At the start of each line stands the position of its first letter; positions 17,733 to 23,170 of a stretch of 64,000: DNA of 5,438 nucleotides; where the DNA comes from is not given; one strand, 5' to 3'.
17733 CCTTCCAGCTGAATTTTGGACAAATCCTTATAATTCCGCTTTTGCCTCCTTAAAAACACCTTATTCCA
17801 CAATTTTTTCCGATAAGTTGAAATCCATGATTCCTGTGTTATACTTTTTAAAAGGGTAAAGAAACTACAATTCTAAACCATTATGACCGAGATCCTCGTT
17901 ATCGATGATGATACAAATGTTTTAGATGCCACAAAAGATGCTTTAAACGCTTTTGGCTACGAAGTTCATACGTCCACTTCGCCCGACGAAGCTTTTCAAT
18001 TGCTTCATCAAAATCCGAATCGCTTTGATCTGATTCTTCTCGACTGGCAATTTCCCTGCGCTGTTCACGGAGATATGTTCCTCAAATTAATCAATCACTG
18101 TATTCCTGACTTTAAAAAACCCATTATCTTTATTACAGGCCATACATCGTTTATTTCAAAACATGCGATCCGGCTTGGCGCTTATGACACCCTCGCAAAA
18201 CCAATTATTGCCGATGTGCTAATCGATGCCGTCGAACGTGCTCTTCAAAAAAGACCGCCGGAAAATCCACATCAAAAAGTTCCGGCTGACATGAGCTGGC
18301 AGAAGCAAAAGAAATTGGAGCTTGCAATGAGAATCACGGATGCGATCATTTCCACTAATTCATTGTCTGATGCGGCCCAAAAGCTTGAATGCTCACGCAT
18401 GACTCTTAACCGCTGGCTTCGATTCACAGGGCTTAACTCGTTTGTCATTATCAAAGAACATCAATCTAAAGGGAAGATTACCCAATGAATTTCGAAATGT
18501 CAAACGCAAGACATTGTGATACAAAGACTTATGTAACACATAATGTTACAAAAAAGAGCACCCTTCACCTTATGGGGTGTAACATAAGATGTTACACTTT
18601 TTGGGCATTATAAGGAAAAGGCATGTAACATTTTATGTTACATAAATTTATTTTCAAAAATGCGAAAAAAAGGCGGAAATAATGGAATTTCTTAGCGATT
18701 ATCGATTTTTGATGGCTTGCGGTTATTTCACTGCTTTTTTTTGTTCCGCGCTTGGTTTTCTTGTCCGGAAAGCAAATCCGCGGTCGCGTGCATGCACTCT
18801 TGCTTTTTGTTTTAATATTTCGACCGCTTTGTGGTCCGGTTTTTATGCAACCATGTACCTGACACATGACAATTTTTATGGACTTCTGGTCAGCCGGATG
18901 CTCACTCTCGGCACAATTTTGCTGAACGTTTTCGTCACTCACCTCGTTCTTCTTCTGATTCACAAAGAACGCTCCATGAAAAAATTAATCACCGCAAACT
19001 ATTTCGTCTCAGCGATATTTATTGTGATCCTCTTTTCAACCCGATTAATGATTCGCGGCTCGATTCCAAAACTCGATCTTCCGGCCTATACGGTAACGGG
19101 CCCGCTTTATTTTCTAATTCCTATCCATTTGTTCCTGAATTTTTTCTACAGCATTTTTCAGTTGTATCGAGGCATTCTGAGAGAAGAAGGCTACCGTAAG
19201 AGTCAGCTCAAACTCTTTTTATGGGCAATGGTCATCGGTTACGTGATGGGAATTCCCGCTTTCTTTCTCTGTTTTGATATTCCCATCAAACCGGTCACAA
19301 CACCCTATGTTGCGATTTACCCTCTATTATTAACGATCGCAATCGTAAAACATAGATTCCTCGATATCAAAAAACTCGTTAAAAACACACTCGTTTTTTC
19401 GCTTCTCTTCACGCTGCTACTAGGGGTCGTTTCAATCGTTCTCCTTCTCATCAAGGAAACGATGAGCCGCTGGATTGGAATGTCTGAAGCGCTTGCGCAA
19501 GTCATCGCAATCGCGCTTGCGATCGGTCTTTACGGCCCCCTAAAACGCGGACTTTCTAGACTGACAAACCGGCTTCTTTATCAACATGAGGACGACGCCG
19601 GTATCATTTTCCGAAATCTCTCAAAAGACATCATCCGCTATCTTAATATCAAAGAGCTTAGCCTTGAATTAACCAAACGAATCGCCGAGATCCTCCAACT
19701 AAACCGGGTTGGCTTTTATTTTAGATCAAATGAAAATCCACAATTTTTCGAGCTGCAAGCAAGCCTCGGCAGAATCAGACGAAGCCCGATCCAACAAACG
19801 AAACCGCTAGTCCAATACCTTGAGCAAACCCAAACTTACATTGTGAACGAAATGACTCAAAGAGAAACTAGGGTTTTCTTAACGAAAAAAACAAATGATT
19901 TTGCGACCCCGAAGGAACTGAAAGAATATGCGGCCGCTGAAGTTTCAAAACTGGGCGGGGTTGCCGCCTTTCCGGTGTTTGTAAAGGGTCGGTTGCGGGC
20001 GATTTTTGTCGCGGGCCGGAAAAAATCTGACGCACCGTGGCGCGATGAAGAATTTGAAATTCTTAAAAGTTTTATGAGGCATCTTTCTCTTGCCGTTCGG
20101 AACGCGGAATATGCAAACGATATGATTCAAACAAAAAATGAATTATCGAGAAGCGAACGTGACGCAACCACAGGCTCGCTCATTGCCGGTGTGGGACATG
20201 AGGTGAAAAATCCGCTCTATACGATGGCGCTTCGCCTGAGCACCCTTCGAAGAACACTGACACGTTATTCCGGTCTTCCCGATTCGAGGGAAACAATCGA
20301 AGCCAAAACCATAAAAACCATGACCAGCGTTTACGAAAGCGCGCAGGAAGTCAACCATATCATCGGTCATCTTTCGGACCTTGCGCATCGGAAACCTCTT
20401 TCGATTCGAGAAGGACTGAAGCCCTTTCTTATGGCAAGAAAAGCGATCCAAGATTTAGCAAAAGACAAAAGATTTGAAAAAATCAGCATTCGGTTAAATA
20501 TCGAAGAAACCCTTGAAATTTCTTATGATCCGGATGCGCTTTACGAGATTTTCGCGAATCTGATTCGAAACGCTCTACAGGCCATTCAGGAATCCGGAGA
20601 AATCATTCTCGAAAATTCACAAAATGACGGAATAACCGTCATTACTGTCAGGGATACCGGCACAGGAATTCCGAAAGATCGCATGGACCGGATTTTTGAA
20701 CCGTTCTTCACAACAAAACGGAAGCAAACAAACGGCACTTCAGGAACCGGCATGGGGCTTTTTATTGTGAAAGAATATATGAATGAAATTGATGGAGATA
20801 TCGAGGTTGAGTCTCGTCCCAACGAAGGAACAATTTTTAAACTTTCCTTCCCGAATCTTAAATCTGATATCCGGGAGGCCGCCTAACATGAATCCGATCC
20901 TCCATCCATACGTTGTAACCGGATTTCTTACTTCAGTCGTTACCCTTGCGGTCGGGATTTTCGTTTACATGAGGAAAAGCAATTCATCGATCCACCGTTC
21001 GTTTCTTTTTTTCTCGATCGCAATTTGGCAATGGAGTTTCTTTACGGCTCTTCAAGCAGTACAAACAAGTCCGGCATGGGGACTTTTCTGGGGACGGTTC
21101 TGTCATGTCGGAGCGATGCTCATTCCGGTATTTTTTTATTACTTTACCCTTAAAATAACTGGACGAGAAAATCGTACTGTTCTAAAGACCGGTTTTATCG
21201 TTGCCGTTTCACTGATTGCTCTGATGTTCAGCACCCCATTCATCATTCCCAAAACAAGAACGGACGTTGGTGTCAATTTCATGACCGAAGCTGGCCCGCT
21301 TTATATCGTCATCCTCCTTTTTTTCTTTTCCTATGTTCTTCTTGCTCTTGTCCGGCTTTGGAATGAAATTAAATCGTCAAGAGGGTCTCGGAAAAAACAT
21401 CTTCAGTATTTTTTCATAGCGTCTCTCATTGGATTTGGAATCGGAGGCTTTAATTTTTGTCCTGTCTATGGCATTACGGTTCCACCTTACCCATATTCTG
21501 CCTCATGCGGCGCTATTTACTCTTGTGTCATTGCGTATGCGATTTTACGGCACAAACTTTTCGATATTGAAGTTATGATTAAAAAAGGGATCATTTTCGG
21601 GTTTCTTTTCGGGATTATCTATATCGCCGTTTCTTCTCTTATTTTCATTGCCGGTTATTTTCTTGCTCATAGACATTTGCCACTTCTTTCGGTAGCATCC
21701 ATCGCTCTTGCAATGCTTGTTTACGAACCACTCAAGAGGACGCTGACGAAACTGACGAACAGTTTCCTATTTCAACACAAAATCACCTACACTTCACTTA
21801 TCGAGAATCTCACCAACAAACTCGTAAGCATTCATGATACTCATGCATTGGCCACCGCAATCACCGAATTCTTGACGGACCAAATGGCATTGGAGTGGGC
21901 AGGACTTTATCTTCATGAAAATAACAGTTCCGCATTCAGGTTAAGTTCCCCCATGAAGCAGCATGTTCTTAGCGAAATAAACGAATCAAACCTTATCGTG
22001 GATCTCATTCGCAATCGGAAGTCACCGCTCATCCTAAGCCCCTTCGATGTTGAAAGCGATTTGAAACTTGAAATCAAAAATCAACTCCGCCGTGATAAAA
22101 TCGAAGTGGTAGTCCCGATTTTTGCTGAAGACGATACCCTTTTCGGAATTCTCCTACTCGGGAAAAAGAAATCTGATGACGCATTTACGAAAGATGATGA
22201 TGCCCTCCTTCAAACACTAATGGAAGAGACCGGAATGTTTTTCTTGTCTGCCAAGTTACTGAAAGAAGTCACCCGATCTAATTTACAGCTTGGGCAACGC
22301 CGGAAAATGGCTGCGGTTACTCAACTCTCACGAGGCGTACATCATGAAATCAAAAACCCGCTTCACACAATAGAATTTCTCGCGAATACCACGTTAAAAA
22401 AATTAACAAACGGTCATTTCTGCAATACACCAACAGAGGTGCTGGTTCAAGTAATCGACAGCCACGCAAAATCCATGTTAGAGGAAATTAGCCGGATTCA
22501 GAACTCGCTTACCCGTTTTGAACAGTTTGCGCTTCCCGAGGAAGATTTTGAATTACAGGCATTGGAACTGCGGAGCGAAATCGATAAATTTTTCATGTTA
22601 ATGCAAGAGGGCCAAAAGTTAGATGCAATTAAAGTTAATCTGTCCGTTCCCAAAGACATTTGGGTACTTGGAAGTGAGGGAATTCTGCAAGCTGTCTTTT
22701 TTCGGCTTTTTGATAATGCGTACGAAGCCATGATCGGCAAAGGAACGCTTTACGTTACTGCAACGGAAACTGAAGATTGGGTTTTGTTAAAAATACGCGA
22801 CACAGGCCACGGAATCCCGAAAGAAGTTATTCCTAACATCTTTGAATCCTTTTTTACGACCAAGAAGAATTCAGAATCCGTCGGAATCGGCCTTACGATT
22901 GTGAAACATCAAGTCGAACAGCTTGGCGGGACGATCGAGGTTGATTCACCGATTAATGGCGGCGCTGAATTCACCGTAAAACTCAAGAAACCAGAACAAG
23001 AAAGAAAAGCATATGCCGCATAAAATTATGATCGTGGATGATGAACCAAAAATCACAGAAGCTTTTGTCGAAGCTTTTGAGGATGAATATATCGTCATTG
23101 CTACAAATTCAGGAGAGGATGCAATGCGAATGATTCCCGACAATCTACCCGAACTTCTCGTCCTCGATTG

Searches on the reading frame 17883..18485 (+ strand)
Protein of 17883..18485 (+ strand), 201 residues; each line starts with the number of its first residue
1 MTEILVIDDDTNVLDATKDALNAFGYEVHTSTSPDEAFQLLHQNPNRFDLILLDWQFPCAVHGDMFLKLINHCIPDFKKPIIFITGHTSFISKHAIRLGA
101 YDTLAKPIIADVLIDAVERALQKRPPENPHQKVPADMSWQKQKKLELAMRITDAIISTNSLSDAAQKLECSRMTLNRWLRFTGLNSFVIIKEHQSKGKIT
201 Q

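Call 29: search_protein_families(library=pfam, proteins=[window:17883-18485:+], max_evalue=0.001)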
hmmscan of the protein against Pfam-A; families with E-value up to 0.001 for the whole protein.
window:17883-18485:+ (201 aa): 1 family
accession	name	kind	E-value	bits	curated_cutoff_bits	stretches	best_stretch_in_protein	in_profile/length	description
PF00072.30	Response_reg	-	2.8e-17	63.3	30.2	1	4-118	1-111/111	Response regulator receiver domain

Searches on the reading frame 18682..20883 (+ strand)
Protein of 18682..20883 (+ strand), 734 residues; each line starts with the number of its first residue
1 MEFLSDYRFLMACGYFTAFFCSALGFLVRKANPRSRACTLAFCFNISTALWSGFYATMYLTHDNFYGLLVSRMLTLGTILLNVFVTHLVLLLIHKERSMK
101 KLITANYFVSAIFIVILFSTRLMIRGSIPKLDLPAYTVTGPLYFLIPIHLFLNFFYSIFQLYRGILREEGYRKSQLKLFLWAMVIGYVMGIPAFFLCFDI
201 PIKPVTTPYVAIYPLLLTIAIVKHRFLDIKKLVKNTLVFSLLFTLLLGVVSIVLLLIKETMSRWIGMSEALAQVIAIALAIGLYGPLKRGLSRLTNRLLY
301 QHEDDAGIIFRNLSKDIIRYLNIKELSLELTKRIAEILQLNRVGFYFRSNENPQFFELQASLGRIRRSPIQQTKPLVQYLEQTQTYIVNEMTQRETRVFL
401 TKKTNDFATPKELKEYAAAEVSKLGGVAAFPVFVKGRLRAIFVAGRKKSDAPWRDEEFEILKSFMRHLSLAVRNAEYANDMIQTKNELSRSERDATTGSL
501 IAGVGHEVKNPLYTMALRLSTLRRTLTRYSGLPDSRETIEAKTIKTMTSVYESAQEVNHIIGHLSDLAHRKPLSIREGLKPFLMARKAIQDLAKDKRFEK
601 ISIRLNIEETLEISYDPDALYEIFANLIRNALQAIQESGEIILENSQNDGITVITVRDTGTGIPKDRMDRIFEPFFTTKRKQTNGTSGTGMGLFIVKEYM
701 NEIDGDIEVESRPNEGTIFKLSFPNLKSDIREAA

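Call 6: search_protein_families(library=ncbifam, proteins=[window:18682-20883:+], max_evalue=0.01)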
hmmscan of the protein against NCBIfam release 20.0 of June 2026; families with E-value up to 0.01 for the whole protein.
window:18682-20883:+ (734 aa): 90 families (the best 25 are shown)
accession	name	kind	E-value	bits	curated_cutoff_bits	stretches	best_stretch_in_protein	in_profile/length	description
NF008468.0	PRK11360.1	equivalog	7.7e-41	140.1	646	1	483-727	382-610/616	two-component system sensor histidine kinase AtoS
NF007688.0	PRK10364.1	equivalog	1.1e-36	126.6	479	1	481-725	224-451/460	two-component system sensor histidine kinase ZraS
NF046044.1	PnpS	equivalog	3.9e-33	115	400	1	546-724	209-390/390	two-component system histidine kinase PnpS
TIGR02966.1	phoR_proteo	equivalog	1.5e-29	103.1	334.2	1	487-723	103-333/333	phosphate regulon sensor histidine kinase PhoR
TIGR02916.1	PEP_his_kin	equivalog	4e-29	101.7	300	1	20-724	12-679/679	XrtA/PEP-CTERM system histidine kinase PrsK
NF052574.1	HisKinEspCMyxo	equivalog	6.2e-28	97.4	1200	1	485-727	405-639/785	serine histidine kinase EspC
NF047497.1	HK_LIC_12097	equivalog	1.6e-27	96.2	500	1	485-724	138-365/367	LIC_12097 family sensor histidine kinase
NF010411.0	PRK13837.1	equivalog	3.2e-27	94.9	647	1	383-726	342-676/828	two-component system VirA-like sensor kinase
NF041735.1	hist_kin_RppB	equivalog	6e-25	87.9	400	1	601-724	315-438/438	two-component system sensor histidine kinase RppB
NF038348.1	T2SS_HK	subfamily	1.2e-24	86.7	450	1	616-724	468-572/574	histidine kinase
NF052573.1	HisKinEspAMyxo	equivalog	3.9e-24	84.7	1400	1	484-723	371-609/755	serine histidine kinase EspA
NF041210.1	his_kin_PieS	equivalog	4.8e-24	85.2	850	1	478-727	233-472/474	two component system sensor histidine kinase PieS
NF033092.0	HK_WalK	equivalog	5.1e-24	84.8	725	1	599-724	467-593/594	cell wall metabolism sensor histidine kinase WalK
NF033091.0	HK_VanS_ACDEFG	equivalog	8.7e-24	84.1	400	1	600-723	170-292/293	vancomycin resistance histidine kinase VanS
NF008312.0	PRK11100.1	equivalog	2.5e-23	82.7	356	1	550-725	297-474/477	two-component system sensor histidine kinase CreC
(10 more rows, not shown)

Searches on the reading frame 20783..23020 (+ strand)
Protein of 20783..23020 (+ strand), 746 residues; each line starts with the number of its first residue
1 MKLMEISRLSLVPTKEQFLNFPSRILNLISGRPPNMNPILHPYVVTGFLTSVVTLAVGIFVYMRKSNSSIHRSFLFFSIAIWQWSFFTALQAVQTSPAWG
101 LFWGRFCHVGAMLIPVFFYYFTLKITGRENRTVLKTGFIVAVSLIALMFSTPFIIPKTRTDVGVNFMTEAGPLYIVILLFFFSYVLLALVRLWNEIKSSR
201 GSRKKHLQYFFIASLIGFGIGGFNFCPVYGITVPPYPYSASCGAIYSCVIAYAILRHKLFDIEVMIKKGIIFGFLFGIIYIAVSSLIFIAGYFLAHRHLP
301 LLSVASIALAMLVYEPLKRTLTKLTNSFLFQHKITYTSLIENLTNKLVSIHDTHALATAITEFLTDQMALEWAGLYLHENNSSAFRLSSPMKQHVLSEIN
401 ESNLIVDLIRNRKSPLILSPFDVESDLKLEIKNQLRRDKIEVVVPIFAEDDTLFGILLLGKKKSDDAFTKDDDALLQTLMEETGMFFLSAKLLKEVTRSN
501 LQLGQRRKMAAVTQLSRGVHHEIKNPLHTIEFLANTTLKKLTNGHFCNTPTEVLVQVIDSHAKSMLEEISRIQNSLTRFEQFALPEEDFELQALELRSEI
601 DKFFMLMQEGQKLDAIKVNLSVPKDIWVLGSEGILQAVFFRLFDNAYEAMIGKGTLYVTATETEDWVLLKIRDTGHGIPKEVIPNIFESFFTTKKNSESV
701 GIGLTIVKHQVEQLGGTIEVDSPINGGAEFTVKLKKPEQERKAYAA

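Call 6: search_protein_families(library=ncbifam, proteins=[window:20783-23020:+], max_evalue=0.01)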
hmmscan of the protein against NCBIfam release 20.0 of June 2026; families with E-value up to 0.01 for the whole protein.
window:20783-23020:+ (746 aa): 77 families (the best 25 are shown)
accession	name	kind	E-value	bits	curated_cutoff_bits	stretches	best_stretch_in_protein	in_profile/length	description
NF008468.0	PRK11360.1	equivalog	2e-33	115.6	646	1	494-741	378-613/616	two-component system sensor histidine kinase AtoS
TIGR02916.1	PEP_his_kin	equivalog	3e-31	108.7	300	1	242-734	200-678/679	XrtA/PEP-CTERM system histidine kinase PrsK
NF007688.0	PRK10364.1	equivalog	4.3e-30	104.9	479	1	498-739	226-454/460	two-component system sensor histidine kinase ZraS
NF046044.1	PnpS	equivalog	1.8e-27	96.4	400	1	519-734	177-389/390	two-component system histidine kinase PnpS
NF038348.1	T2SS_HK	subfamily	2.9e-25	88.7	450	2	634-734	471-571/574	histidine kinase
NF052574.1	HisKinEspCMyxo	equivalog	2.9e-24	85.2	1200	1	507-738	412-639/785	serine histidine kinase EspC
TIGR02966.1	phoR_proteo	equivalog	1.3e-21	77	334.2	1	519-734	121-333/333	phosphate regulon sensor histidine kinase PhoR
NF010411.0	PRK13837.1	equivalog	1.7e-21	76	647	1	305-739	247-678/828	two-component system VirA-like sensor kinase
NF053867.1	SprKinKinDBac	equivalog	4.8e-21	74.8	775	1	490-735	264-496/500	sporulation kinase KinD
NF052573.1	HisKinEspAMyxo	equivalog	5.2e-21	74.4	1400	1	500-741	374-616/755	serine histidine kinase EspA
NF006800.0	PRK09303.1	equivalog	1.4e-20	73.6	342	1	508-733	147-374/383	histidine kinase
NF046026.1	HisKinCckACaul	equivalog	6e-20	70.9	1000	2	661-738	457-534/678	cell cycle histidine kinase CckA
NF008312.0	PRK11100.1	equivalog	3.3e-19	69.1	356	1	510-736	254-474/477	two-component system sensor histidine kinase CreC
NF047794.1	HisKinPtgB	equivalog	1.3e-18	66.6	1000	1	503-730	433-649/656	two-component system sensor histidine kinase PgtB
NF041777.1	sens_FixL_Rhizob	equivalog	1.4e-18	66.9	850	1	508-735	258-480/485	sensor protein FixL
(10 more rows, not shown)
